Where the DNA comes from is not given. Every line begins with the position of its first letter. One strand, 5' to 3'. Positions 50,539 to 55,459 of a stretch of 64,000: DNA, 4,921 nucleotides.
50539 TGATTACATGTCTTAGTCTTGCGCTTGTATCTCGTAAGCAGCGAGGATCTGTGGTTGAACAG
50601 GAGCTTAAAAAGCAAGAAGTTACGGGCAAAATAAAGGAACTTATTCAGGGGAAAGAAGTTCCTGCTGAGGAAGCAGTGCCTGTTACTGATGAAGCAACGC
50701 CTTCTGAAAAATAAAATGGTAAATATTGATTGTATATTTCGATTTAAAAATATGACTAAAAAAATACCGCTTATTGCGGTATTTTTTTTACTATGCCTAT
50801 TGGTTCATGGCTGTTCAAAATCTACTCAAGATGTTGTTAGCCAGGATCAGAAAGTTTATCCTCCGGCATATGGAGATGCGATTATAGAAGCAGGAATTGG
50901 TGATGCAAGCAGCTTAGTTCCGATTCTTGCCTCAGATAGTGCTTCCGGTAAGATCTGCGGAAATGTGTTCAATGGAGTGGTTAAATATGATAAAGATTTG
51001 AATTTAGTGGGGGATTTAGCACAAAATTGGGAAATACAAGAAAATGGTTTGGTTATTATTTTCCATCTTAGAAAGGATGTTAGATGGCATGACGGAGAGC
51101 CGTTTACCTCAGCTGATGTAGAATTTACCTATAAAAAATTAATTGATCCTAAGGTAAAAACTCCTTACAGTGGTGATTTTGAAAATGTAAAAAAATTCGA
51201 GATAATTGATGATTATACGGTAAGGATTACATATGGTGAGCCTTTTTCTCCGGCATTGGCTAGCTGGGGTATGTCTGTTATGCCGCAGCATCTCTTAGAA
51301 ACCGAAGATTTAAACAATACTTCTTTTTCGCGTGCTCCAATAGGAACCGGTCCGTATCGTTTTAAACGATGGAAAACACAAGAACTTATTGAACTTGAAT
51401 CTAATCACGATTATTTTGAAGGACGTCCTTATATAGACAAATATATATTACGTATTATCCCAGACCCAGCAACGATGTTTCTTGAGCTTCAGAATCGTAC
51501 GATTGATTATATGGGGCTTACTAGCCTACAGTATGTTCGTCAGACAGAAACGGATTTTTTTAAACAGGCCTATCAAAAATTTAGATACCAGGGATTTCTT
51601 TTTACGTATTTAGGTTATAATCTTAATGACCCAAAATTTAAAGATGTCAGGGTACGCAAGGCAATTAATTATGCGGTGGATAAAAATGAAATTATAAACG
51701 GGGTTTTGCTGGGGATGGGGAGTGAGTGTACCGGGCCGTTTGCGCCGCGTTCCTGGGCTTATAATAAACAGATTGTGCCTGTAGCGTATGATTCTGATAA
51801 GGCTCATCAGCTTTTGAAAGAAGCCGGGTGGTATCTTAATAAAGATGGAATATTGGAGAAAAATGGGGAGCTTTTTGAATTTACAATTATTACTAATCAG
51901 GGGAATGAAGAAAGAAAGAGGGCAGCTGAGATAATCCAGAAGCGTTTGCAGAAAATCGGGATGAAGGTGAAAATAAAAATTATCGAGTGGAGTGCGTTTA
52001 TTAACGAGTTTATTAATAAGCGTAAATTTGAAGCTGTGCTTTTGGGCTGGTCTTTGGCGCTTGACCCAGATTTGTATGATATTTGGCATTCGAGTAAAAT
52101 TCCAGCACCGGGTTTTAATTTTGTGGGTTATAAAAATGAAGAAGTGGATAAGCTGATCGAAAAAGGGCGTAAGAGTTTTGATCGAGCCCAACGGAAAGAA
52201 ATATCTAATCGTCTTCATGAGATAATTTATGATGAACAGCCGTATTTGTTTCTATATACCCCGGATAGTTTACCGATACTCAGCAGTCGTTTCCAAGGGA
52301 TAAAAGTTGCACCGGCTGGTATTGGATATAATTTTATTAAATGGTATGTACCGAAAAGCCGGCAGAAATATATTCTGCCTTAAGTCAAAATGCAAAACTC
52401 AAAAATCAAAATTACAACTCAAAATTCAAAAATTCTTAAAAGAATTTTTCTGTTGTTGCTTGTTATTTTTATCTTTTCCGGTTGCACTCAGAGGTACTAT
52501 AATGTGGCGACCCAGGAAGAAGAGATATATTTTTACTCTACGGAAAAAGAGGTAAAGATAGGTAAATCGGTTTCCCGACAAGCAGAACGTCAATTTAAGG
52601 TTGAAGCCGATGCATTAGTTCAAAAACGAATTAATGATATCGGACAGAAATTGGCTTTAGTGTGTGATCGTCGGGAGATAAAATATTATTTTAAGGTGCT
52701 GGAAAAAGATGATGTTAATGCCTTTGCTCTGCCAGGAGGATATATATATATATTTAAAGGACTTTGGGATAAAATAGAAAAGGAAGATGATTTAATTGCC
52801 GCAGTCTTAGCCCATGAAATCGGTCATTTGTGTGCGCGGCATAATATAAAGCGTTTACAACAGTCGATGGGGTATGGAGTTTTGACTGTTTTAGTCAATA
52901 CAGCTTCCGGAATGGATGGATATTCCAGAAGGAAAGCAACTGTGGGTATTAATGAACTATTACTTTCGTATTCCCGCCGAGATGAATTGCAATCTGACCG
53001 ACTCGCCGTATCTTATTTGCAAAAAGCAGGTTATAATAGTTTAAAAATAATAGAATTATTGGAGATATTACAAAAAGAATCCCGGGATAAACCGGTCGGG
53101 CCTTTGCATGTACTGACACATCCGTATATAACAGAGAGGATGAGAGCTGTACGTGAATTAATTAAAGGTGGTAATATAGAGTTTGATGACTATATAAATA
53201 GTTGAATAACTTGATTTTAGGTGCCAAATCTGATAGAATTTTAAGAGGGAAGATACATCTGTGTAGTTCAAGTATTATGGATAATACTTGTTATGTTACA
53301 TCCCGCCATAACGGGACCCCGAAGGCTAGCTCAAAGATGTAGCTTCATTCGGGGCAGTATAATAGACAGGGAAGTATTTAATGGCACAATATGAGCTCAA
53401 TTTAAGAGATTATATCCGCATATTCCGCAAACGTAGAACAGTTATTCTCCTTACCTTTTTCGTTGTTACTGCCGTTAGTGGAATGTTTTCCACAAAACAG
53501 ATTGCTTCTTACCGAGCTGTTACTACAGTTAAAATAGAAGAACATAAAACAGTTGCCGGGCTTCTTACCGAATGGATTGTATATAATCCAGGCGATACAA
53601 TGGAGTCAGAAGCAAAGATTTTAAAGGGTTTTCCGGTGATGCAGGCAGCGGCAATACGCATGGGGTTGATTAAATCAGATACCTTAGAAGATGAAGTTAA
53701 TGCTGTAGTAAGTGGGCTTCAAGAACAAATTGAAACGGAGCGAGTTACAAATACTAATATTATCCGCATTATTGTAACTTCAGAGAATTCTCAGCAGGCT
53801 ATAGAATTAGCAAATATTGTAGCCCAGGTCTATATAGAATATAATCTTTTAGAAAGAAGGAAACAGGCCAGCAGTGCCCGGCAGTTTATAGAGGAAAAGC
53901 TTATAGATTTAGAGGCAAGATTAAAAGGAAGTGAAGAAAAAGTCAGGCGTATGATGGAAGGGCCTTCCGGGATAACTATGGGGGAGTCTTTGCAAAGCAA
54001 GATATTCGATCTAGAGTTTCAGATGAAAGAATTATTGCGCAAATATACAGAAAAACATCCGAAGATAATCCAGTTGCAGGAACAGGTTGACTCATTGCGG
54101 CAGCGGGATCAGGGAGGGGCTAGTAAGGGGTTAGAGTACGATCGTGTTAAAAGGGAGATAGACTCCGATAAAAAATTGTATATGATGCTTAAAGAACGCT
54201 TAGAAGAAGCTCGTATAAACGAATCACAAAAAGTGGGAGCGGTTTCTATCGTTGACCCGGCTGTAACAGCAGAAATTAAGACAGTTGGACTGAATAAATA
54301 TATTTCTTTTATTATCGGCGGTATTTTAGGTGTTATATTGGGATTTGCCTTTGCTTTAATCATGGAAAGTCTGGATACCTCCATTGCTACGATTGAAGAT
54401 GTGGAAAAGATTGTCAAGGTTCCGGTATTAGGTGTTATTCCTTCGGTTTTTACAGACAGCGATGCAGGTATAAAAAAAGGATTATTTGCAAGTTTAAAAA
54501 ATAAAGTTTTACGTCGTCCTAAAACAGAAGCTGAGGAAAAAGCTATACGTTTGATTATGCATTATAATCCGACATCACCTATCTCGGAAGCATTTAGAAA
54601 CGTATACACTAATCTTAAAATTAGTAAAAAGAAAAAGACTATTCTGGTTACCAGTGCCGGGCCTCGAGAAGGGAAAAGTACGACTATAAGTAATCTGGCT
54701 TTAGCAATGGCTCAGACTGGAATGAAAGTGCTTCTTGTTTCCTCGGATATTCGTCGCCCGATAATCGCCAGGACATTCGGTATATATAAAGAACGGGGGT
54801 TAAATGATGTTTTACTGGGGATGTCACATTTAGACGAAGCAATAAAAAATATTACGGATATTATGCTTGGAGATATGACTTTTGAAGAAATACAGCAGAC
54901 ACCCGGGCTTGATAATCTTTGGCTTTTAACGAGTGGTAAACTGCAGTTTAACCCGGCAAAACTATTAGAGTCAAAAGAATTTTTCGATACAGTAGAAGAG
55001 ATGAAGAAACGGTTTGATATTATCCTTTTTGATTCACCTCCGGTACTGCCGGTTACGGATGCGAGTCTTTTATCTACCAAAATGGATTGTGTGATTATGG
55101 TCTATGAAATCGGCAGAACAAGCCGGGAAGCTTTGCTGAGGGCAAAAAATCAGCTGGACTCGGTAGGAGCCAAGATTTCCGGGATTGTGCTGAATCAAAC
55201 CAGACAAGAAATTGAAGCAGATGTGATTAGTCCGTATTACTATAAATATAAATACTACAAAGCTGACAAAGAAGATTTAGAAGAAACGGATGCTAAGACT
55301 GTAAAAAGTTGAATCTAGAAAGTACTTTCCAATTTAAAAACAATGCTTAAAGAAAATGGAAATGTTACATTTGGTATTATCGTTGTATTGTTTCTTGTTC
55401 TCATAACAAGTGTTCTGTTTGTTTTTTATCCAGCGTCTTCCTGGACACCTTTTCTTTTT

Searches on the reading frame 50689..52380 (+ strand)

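Call 54: search_protein_families(library=pfam, proteins=[window:50689-52380:+], max_evalue=0.00001)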
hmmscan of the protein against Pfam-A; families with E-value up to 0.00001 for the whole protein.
window:50689-52380:+ (564 aa): 1 family
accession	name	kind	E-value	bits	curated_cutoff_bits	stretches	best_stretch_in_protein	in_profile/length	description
PF00496.27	SBP_bac_5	-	1.3e-95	321.1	32.4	1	106-464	2-356/368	Bacterial extracellular solute-binding proteins, family 5 Middle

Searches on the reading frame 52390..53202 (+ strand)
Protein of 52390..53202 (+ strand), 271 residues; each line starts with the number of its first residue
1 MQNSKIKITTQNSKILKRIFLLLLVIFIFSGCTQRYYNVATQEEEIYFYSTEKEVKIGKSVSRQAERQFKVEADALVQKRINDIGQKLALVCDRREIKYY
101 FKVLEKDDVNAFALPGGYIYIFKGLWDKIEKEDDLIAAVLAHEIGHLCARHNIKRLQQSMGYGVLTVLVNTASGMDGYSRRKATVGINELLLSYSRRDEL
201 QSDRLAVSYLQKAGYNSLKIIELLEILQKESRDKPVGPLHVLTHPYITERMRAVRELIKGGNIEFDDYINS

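Call 54: search_protein_families(library=pfam, proteins=[window:52390-53202:+], max_evalue=0.00001)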
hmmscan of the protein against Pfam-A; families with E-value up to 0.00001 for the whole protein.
window:52390-53202:+ (271 aa): 1 family
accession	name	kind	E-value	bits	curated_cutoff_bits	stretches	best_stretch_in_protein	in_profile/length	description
PF01435.24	Peptidase_M48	-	1.2e-30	107.2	20.3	1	77-257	3-185/186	Peptidase family M48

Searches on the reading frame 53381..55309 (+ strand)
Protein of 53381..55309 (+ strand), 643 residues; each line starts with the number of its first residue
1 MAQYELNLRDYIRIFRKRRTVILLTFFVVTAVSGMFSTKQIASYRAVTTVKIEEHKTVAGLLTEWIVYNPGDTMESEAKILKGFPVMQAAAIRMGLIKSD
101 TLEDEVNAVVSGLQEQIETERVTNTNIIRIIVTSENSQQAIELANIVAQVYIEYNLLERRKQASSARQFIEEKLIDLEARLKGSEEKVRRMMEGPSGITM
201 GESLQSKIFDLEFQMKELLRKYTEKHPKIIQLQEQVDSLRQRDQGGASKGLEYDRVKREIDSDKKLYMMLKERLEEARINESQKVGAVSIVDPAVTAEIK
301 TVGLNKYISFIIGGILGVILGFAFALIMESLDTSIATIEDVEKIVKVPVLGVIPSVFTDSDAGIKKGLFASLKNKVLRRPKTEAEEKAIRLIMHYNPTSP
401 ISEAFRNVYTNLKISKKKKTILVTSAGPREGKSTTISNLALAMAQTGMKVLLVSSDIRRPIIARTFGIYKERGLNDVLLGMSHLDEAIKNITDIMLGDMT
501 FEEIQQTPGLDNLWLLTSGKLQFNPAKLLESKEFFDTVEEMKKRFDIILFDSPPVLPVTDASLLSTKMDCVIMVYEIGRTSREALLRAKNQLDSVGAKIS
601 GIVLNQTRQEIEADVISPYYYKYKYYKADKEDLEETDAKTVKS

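Call 54: search_protein_families(library=pfam, proteins=[window:53381-55309:+], max_evalue=0.00001)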
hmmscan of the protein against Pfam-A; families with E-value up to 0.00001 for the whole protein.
window:53381-55309:+ (643 aa): 4 families
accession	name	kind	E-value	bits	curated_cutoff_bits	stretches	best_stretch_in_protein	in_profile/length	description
PF13614.12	AAA_31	-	1.1e-11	45.5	27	1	431-579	14-151/177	AAA domain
PF13807.11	GNVR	-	2.7e-11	43.6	27.7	1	255-327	8-79/82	G-rich domain on putative tyrosine kinase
PF01656.29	CbiA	-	1.2e-06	29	25.4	0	429-612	9-88/125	CobQ/CobB/MinD/ParA nucleotide binding domain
PF10609.15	ParA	-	2.6e-06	27.5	27.1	0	418-472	3-57/246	NUBPL iron-transfer P-loop NTPase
